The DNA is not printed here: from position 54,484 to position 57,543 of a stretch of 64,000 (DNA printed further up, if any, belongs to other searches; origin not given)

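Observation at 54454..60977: Tandem duplication of ~920-aa NHL beta-propeller/dockerin genes flanking an SDR oxidoreductase, plus an orphan third copy of the dockerin 3' end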

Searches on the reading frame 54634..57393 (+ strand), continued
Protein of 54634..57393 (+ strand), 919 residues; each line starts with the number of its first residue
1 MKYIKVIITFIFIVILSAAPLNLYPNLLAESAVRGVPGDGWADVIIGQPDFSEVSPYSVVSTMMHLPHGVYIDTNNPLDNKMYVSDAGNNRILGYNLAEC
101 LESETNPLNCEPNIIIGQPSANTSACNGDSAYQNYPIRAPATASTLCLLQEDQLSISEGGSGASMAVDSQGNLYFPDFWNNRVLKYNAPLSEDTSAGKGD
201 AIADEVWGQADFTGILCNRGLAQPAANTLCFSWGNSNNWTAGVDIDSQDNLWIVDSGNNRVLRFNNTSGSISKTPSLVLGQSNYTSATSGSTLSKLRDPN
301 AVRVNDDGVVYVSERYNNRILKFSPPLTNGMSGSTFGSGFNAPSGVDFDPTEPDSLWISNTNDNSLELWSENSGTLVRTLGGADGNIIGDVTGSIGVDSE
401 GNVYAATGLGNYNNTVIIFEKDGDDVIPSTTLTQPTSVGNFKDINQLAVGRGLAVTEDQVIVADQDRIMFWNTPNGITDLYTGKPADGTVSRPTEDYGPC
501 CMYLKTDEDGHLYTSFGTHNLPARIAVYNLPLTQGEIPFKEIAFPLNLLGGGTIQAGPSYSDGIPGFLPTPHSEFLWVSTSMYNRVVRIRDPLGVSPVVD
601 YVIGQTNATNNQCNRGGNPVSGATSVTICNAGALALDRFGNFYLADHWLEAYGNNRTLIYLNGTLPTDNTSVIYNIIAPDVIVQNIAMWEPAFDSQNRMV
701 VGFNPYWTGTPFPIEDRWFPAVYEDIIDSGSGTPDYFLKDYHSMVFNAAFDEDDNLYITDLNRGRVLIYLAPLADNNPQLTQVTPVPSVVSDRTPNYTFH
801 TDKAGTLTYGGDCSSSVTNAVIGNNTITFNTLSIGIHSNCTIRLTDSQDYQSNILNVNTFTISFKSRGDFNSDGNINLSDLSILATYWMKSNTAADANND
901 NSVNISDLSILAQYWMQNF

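Call 62: predict_structure(alignment_id=A2)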
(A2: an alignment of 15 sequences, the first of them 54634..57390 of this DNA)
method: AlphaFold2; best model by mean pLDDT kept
length: 919 residues; sequences in the alignment: 15
mean_pLDDT: 81.0   pTM: 0.71
mean pLDDT of the five models: 81.0, 80.5, 77.8, 77.5, 74.3
residues with pLDDT >= 90: 326; 70-90: 408; 50-70: 140; < 50: 45
segments of 3 or more residues with pLDDT < 50: 1-5, 15-31, 193-198, 437-441, 493-497, 615-619
pLDDT, mean of each block of 10 residues (from residue 1): 48 46 32 59 84 59 80 90 88 89 76 80 57 58 75 67 90 90 88 52 80 59 79 65 93 90 91 91 79 73 94 88 93 90 90 92 92 93 85 90 89 88 90 63 65 91 84 93 90 51 88 77 86 90 91 76 81 93 90 94 88 56 77 91 85 84 89 85 86 92 77 74 84 79 77 91 83 79 90 90 90 91 91 88 84 90 73 77 87 79 84 73
secondary structure, 60 per line:
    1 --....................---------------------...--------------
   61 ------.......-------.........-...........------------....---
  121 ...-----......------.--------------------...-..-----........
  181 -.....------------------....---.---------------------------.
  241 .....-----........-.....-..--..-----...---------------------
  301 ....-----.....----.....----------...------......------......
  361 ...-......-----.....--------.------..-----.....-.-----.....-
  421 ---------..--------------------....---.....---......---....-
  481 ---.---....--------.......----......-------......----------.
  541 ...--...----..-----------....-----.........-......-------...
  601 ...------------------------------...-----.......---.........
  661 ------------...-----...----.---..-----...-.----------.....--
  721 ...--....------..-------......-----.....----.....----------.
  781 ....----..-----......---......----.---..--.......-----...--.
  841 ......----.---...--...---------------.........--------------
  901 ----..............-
elements in order (helices of 4 or more, strands of 3 or more residues): H3-22 E44-46 E67-73 E81-86 E91-96 H97-101 E114-117 H129-134 E162-164 E173-177 E182-186 E205-208 E240-245 E251-255 E260-264 E277-279 E301-304 E310-314 E319-323 E334-336 E343-348 E355-360 E365-370 E376-380 E403-407 E415-419 E452-455 E459-463 E467-472 H476-479 E488-491 E500-506 E511-516 E524-529 E540-543 E546-548 E566-569 E575-580 E585-590 E598-603 E634-636 E642-648 E652-660 E673-675 E681-683 E699-701 H714-718 E721-723 H726-729 E745-750 E756-760 E765-769 E780-784 E796-801 E805-810 E823-829 E835-837 E840-846 E855-857 E860-862 H878-886 H905-918
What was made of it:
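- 54634..57393 (+): Gene 1 (919 aa): signal peptide, tandem NHL-type beta-propellers, Ig-like module, type I dockerin (57235-57393). AF2 model with pLDDT 81 (call 62).
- On NHL-repeat beta-propeller proteins: AF2 model with pLDDT 81, all-beta (call 62).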

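Call 65: fold_search(model_id=the predicted structure, library=pdb)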
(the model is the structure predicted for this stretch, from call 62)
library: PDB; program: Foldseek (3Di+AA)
matches with E <= 10: 1675; with E <= 0.001: 837
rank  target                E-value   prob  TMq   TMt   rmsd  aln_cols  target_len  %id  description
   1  4a2m_C                3.7e-16  1.00  0.20  0.24  25.6       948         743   11  Structure of the periplasmic domain of the heparin and heparan sulphate sensing hybrid two component system BT4663 in  (released 2012-05-02)
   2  4a2l_C                8.6e-16  1.00  0.19  0.23  25.6       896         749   13  Structure of the periplasmic domain of the heparin and heparan sulphate sensing hybrid two component system BT4663 in  (released 2012-05-02)
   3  6rxt_UA               2.0e-15  1.00  0.22  0.23  14.3       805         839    8  Cryo-EM structure of the 90S pre-ribosome (Kre33-Noc4) from Chaetomium thermophilum, state A (released 2019-08-14)
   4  7zcj                  5.5e-15  1.00  0.23  0.78   6.1       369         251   22  Crystal structure of Pizza6-TNH-TSH with Silicotungstic Acid (STA) polyoxometalate (released 2023-04-19)
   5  6i3b_A                8.0e-15  1.00  0.22  0.72   6.1       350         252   20  Crystal structure of cPizza6-AYW, a circularly permuted designer protein (released 2019-11-20)
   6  6zqd_UA               9.4e-15  1.00  0.22  0.25  15.1       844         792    9  Cryo-EM structure of the 90S pre-ribosome from Saccharomyces cerevisiae, state Post-A1 (released 2020-09-23)
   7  8ffe_A                1.4e-14  1.00  0.19  0.27  20.4       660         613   12  Crystal structure of LRP6 E1E2 domains bound to YW210.09 Fab and engineered XWnt8 peptide (released 2023-03-08)
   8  5gje_A                1.5e-14  1.00  0.18  0.26  21.2       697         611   13  Three-dimensional reconstruction of human LRP6 ectodomain complexed with Dkk1 (released 2017-01-18)
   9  4dg6_A                1.5e-14  1.00  0.18  0.26  21.2       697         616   13  Crystal structure of domains 1 and 2 of LRP6 (released 2012-06-13)
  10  9qaw_A                1.5e-14  1.00  0.18  0.05  31.0      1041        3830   10  CryoEM structure of the human LRP2 receptor ectodomain in complex with LRPAP1 (released 2026-03-11)
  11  6ren_B                1.6e-14  1.00  0.23  0.77   6.2       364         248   21  Crystal structure of 3fPizza6-SH with Zn2+ (released 2019-07-31)
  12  5m11                  1.7e-14  1.00  0.27  0.31  15.7       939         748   11  Structural and functional probing of PorZ, an essential bacterial surface component of the type-IX secretion system of h (released 2016-11-09)
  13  9qaw_B                2.0e-14  1.00  0.20  0.06  26.2      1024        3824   10  CryoEM structure of the human LRP2 receptor ectodomain in complex with LRPAP1 (released 2026-03-11)
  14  3s94_A                2.2e-14  1.00  0.19  0.28  21.6       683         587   13  Crystal structure of LRP6-E1E2 (released 2011-11-02)
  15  7mq8_LQ               2.3e-14  1.00  0.31  0.34  11.3       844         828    8  Cryo-EM structure of the human SSU processome, state pre-A1 (released 2021-09-22)
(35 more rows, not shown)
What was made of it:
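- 54634..57393 (+): Foldseek matches double-propeller proteins and NHL six-blade propellers (call 65).
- On NHL-repeat beta-propeller proteins: Foldseek matches tandem propellers and NHL six-blade propellers (call 65).
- Closest known: Secreted tandem beta-propeller proteins such as PorZ. Same: The AF2 model of gene 1 matches these double-propeller folds and NHL-derived six-blade propellers (Foldseek E 1e-14 to 4e-16; calls 62, 65).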

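Call 66: list_cluster_members(proteins=[P0001, P0121, P0243])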
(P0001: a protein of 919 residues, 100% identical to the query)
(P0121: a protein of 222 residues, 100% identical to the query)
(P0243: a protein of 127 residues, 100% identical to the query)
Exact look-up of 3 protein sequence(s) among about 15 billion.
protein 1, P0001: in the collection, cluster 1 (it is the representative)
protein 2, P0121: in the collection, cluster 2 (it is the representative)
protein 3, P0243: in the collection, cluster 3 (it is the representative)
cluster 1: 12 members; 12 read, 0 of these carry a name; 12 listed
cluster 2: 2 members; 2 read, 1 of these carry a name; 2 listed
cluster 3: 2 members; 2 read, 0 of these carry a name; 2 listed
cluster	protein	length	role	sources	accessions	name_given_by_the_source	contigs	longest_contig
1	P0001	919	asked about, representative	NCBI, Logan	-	-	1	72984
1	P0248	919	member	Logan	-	-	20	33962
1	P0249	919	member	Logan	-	-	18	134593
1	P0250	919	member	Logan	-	-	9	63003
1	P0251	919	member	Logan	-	-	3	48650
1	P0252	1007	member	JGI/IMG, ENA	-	-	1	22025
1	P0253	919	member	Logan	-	-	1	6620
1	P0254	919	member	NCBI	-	-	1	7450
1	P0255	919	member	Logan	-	-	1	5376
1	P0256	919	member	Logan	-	-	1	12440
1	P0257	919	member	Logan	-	-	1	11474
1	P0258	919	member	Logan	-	-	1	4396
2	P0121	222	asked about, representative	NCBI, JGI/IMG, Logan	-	hypothetical protein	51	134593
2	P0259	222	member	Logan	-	-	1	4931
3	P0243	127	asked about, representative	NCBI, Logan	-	-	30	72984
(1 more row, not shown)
